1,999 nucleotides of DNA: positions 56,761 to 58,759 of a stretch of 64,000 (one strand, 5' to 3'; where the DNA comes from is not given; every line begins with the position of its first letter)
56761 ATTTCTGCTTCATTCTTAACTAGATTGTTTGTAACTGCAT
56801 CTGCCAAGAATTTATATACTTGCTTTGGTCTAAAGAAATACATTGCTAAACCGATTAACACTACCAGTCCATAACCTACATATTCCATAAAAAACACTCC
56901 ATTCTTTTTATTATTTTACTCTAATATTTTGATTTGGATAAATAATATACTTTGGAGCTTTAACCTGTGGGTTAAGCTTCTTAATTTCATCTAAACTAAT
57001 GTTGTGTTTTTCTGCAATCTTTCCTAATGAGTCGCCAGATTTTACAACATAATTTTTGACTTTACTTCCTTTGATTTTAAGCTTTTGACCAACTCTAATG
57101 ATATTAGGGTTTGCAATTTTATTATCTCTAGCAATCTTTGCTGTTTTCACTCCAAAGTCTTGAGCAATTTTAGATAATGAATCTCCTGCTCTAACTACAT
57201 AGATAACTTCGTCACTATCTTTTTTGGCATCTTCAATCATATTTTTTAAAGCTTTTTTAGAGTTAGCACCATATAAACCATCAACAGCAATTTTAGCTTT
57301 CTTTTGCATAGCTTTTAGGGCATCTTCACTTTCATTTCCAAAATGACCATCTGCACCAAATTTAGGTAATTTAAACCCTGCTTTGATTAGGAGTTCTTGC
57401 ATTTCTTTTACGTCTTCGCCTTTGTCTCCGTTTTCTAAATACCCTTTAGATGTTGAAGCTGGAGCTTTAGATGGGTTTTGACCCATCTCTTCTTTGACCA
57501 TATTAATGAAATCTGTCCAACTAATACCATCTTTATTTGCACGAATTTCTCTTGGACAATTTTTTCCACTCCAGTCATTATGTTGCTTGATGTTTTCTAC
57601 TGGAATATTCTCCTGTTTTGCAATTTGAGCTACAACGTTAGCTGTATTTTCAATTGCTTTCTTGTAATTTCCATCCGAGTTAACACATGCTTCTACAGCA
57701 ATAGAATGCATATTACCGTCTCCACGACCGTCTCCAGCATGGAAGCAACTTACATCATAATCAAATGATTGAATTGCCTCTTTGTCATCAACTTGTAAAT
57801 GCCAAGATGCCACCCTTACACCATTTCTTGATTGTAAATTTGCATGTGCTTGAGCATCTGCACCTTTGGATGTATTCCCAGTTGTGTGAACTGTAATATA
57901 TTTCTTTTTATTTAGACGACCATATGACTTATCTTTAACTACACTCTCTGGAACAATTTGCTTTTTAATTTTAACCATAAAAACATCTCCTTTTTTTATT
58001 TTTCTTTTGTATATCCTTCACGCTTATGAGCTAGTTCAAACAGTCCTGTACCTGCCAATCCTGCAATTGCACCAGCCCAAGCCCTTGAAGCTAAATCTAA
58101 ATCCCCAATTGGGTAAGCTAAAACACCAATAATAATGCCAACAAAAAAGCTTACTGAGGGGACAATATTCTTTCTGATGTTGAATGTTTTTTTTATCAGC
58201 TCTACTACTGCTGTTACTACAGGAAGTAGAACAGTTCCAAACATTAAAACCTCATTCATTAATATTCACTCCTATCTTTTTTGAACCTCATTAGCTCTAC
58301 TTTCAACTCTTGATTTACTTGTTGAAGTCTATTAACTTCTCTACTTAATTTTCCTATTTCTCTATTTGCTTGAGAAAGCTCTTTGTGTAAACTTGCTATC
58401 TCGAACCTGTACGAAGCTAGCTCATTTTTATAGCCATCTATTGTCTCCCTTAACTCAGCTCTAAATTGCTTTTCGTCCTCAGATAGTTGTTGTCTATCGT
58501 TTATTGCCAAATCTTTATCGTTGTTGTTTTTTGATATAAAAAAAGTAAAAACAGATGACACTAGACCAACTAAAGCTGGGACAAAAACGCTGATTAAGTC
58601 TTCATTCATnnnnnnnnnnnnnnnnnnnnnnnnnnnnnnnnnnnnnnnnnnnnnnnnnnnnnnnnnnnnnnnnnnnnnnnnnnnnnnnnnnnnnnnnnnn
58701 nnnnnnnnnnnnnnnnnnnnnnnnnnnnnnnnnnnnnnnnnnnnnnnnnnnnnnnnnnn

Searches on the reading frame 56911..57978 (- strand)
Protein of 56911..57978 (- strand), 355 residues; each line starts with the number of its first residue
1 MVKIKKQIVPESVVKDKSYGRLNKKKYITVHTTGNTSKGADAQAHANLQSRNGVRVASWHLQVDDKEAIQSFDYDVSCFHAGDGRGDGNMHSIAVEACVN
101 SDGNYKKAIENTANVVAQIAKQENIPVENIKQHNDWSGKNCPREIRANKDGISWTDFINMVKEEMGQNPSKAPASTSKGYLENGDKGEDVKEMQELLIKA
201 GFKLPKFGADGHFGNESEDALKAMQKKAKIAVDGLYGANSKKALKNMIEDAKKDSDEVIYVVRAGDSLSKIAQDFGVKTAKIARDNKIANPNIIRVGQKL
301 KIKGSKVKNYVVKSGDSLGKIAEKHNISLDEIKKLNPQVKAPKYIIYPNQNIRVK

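Call 58: search_protein_families(library=pfam, proteins=[window:56911-57978:-], max_evalue=0.01)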
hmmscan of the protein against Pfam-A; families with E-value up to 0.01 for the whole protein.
window:56911-57978:- (355 aa): 8 families
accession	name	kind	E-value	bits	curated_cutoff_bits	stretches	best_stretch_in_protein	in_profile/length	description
PF01476.26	LysM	-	1.7e-30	105.2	20.9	2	260-303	1-43/43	LysM domain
PF01510.30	Amidase_2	-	2.1e-16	60.9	26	1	25-143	5-130/131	N-acetylmuramoyl-L-alanine amidase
PF01471.23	PG_binding_1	-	1.2e-12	48.2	23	1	187-244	2-57/57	Putative peptidoglycan binding domain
PF23473.1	LysM3_LYK4_5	-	4.9e-09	36.6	29.3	1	260-294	5-39/48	LYK4/5 LysM3 domain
PF23577.1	LysM_RLK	-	1.2e-05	25.6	27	0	312-340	5-33/44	LysM domain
PF22310.2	NMB0315_dom_I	-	0.0059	17.4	27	0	311-339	7-35/83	NMB0315-like, domain I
PF23462.1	LysM3_NFP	-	0.0077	17.2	28.1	0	260-290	5-35/48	NFP LysM3 domain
PF03853.21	YjeF_N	-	0.0085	16.5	24.9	0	188-249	68-121/169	YjeF-related protein N-terminus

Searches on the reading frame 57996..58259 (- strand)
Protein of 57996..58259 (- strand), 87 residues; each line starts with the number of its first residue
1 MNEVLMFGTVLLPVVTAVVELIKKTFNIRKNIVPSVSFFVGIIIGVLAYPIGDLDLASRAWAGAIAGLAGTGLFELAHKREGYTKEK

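Call 58: search_protein_families(library=pfam, proteins=[window:57996-58259:-], max_evalue=0.01)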
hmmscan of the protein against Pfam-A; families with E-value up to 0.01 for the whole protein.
window:57996-58259:- (87 aa): 1 family
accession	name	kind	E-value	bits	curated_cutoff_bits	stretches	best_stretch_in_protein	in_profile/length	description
PF06946.16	Phage_holin_5_1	-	6.9e-14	52.5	22.4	1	3-80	6-84/93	Bacteriophage A118-like holin, Hol118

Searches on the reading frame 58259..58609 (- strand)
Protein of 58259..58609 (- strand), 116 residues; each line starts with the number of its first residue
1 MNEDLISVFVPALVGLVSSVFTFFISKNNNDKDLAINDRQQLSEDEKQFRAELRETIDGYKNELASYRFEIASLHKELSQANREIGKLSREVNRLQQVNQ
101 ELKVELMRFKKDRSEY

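Call 58: search_protein_families(library=pfam, proteins=[window:58259-58609:-], max_evalue=0.01)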
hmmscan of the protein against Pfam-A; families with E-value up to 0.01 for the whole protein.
window:58259-58609:- (116 aa): 9 families
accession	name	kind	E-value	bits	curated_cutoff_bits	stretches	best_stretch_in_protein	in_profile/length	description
PF09787.14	Golgin_A5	-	3.8e-05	23.8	31.7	1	26-111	50-135/305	Golgin subfamily A member 5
PF13851.11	GAS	-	0.00021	21.2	32.3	1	55-115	26-86/200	Growth-arrest specific micro-tubule binding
PF11559.13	ADIP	-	0.00092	19.7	34.3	1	41-110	45-114/151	Afadin- and alpha -actinin-Binding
PF16888.10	YwqH-like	-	0.00096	19.8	33.7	0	70-114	4-48/123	YwqH-like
PF13166.12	AAA_13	-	0.0011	18.2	36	1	25-101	378-455/713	AAA domain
PF11932.13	DUF3450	-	0.0029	17.4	32.6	1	37-107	19-89/241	Protein of unknown function (DUF3450)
PF12795.12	MscS_porin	-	0.0045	17.1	34.4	1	35-99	4-67/238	Mechanosensitive ion channel porin domain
PF08647.16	BRE1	-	0.0094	16.5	27.9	0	50-108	12-70/95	BRE1 E3 ubiquitin ligase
PF07926.17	TPR_MLP1_2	-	0.0098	16.4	36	0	28-106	13-87/129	TPR/MLP1/MLP2-like protein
